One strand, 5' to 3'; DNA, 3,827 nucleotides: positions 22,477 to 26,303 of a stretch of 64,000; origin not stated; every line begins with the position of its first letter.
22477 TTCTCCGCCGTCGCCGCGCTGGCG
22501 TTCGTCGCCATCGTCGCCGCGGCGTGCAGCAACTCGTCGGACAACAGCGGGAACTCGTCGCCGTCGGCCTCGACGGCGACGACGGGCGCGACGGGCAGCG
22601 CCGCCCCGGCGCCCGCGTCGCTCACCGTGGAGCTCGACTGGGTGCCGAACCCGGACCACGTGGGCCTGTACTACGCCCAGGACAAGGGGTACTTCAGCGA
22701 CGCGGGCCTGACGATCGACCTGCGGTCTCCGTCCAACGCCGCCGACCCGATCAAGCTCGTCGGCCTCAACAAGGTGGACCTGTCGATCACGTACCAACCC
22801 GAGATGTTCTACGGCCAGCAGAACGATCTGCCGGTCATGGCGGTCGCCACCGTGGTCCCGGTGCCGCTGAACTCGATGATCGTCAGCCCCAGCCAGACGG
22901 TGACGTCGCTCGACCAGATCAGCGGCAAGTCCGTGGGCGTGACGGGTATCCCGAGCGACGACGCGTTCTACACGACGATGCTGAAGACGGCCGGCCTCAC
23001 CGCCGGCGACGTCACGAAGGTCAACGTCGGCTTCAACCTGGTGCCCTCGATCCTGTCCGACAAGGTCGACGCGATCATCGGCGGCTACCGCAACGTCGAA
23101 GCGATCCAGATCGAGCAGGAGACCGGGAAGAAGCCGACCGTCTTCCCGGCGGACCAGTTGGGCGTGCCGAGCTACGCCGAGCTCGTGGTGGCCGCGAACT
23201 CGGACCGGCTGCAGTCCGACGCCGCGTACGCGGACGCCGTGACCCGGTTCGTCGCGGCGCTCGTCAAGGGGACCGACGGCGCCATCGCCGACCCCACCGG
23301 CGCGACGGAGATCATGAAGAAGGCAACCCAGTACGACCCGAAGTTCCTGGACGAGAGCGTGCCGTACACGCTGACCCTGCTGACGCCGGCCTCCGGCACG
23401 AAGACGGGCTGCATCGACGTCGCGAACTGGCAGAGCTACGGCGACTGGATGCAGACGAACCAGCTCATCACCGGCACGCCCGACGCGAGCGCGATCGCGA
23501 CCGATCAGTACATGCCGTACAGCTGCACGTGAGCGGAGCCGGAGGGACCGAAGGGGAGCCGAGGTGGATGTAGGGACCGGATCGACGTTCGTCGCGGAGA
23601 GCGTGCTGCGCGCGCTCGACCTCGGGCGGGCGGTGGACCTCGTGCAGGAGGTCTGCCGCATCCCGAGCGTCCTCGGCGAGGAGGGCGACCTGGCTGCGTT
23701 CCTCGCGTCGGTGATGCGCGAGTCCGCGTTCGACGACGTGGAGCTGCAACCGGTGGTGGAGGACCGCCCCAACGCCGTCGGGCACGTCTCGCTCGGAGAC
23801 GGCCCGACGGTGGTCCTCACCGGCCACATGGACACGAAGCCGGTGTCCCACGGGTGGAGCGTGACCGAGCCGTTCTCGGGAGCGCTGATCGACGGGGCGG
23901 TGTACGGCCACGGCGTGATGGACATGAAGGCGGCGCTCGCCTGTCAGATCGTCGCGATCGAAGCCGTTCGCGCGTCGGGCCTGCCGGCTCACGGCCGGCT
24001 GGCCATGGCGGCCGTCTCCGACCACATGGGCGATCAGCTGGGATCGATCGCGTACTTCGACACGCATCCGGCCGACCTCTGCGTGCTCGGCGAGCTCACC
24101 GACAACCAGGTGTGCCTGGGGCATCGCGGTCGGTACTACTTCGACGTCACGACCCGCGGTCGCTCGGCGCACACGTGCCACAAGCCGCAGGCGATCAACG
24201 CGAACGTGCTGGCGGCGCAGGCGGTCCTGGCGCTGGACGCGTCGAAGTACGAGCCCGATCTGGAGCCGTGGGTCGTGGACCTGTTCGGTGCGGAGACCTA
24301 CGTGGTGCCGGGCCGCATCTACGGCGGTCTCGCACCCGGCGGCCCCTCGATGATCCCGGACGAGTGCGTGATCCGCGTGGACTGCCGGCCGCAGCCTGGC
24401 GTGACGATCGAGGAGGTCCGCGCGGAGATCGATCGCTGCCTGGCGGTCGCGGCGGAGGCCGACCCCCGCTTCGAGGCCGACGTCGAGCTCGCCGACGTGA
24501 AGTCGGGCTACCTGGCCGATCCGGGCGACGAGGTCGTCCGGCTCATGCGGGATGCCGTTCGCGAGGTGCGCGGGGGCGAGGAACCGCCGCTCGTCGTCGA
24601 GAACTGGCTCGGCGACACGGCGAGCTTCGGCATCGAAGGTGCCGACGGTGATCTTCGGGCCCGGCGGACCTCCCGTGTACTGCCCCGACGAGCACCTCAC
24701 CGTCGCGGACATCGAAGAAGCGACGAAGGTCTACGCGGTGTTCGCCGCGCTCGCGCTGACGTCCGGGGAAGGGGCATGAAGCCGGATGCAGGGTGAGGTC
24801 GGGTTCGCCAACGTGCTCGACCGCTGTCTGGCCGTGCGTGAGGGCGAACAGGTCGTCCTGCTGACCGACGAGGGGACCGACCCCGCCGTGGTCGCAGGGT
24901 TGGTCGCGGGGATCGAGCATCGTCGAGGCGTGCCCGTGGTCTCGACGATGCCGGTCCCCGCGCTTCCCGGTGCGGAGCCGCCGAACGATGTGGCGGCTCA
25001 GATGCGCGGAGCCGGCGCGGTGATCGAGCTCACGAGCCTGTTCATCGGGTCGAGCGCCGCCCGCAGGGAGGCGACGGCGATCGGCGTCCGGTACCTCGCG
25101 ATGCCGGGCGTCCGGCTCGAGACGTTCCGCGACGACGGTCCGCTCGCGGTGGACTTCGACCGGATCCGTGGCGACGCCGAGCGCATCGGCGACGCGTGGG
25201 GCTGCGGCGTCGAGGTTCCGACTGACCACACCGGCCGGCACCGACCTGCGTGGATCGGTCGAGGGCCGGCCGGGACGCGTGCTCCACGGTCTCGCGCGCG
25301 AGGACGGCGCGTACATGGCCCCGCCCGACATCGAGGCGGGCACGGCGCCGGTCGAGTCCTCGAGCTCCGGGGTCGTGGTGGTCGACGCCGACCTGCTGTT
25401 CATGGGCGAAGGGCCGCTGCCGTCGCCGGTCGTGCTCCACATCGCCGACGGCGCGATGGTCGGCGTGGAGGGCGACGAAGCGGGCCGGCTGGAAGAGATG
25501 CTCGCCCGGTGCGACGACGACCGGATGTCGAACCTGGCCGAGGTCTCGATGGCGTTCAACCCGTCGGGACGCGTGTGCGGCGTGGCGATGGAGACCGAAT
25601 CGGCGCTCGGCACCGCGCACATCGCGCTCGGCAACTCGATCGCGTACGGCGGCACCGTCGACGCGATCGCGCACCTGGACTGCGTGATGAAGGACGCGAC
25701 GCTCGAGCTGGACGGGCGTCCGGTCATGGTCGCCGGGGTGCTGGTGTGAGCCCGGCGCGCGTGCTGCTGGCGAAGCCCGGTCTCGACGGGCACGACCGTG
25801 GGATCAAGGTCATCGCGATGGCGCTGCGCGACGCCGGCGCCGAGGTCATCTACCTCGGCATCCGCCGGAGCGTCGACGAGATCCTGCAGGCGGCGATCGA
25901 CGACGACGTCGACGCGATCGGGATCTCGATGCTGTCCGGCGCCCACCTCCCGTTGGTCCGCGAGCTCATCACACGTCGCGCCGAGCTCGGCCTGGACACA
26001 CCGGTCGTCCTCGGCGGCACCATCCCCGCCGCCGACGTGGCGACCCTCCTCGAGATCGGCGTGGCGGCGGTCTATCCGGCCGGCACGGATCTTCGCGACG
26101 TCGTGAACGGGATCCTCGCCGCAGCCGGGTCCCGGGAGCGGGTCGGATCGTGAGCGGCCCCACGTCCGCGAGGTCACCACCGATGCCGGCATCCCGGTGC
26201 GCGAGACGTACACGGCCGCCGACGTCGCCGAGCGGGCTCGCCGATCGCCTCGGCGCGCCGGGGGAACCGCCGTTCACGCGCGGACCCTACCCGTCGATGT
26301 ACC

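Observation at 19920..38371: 18-kb one-strand gene train: thiamine-pyrimidine salvage genes run straight into an uncharacterised B12 / CoA / amidohydrolase module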

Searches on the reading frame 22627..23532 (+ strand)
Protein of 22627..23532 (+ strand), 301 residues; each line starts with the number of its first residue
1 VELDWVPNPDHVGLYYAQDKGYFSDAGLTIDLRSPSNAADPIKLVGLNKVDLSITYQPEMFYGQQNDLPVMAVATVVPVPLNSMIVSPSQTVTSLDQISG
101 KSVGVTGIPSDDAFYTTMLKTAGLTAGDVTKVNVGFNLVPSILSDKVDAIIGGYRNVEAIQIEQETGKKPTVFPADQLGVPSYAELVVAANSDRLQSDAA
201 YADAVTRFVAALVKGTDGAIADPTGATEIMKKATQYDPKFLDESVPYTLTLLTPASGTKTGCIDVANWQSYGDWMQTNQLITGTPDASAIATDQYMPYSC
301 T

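Call 9: search_protein_families(library=pfam, proteins=[window:22627-23532:+], max_evalue=0.001)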
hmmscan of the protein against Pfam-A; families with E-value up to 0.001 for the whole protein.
window:22627-23532:+ (301 aa): 2 families
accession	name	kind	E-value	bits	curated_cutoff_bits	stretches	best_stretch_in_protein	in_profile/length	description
PF09084.16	NMT1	-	1e-56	192.7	20.5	1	8-226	1-216/216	NMT1/THI5 like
PF13379.11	NMT1_2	-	0.00031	21.1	24.7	1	3-84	10-92/252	NMT1-like family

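Call 80: search_solved_structures(query=window:22627-23532:+, max_evalue=0.00001, show_alignments=1)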
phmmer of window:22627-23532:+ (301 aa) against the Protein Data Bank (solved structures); distinct sequences matched with E-value up to 0.00001: 6.
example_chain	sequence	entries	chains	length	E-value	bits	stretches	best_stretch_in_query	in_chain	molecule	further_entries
3ix1_A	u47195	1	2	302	2.1e-38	135.5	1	3-279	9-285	N-formyl-4-amino-5-aminomethyl-2-methylpyrimidine binding protein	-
4nmy_A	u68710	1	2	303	2.5e-24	89.3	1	1-297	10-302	ABC-type transport system, extracellular solute-binding protein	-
4h6d_F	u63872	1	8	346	2.1e-20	76.4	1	3-227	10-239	Pyrimidine precursor biosynthesis enzyme THI5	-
4h65_A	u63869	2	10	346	9.5e-20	74.3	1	3-226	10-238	Pyrimidine precursor biosynthesis enzyme THI5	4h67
4esx_A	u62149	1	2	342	5e-17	65.3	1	3-226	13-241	Pyrimidine biosynthesis enzyme THI13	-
4esw_A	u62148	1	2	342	9.5e-17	64.4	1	3-226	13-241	Pyrimidine biosynthesis enzyme THI13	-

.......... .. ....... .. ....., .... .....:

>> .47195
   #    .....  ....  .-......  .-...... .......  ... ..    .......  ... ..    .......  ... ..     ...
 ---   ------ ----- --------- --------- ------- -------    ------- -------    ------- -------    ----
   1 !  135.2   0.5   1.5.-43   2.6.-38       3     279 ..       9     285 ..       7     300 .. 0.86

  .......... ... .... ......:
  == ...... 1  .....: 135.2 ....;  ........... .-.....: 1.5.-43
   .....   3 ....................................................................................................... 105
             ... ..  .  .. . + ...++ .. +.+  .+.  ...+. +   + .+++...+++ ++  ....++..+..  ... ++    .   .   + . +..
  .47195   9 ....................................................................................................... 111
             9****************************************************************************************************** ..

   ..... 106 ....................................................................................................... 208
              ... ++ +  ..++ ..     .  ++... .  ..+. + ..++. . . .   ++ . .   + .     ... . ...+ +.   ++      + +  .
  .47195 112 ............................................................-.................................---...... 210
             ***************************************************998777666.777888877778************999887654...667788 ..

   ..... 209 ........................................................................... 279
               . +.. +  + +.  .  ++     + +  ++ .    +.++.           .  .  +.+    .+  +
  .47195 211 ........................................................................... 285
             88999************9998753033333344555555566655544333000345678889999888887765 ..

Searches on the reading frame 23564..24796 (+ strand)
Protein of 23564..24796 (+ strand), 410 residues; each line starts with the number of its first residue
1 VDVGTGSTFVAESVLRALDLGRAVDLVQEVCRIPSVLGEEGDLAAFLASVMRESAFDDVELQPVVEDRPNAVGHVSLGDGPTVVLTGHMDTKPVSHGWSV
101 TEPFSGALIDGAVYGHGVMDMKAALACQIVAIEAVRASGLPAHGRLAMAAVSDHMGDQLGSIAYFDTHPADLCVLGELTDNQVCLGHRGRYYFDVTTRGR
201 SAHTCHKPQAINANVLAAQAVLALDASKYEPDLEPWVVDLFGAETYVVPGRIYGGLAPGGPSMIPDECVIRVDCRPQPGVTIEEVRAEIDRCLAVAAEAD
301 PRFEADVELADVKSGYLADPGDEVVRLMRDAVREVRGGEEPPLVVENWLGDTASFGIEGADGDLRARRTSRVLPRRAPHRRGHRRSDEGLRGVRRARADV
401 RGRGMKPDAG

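Call 9: search_protein_families(library=pfam, proteins=[window:23564-24796:+], max_evalue=0.001)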
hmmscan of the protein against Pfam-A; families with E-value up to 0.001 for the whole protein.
window:23564-24796:+ (410 aa): 2 families
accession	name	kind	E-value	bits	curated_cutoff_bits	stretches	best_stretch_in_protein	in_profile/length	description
PF07687.19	M20_dimer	-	1.1e-13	51.4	21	1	186-298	2-104/107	Peptidase dimerisation domain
PF01546.33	Peptidase_M20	-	6.9e-12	46.1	24.6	1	85-349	2-158/206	Peptidase family M20/M25/M40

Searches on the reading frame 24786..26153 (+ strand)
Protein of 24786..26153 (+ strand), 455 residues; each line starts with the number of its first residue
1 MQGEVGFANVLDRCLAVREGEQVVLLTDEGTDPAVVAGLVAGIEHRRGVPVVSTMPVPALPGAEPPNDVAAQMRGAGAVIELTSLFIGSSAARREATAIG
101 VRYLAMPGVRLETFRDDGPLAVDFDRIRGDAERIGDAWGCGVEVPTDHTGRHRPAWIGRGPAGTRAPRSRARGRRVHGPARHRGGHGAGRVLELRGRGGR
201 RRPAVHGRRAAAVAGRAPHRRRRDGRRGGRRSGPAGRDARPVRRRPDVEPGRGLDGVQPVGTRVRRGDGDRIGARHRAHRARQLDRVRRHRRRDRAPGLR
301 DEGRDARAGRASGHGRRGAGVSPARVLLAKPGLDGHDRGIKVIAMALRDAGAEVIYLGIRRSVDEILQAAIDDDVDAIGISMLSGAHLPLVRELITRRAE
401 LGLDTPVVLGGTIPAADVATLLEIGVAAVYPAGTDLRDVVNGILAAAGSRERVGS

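Call 9: search_protein_families(library=pfam, proteins=[window:24786-26153:+], max_evalue=0.001)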
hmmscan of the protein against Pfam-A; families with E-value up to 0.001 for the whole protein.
window:24786-26153:+ (455 aa): 1 family
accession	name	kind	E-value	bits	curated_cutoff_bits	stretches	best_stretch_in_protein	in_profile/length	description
PF02310.24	B12-binding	-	5.7e-26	91.2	32.1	1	325-435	2-115/121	B12 binding domain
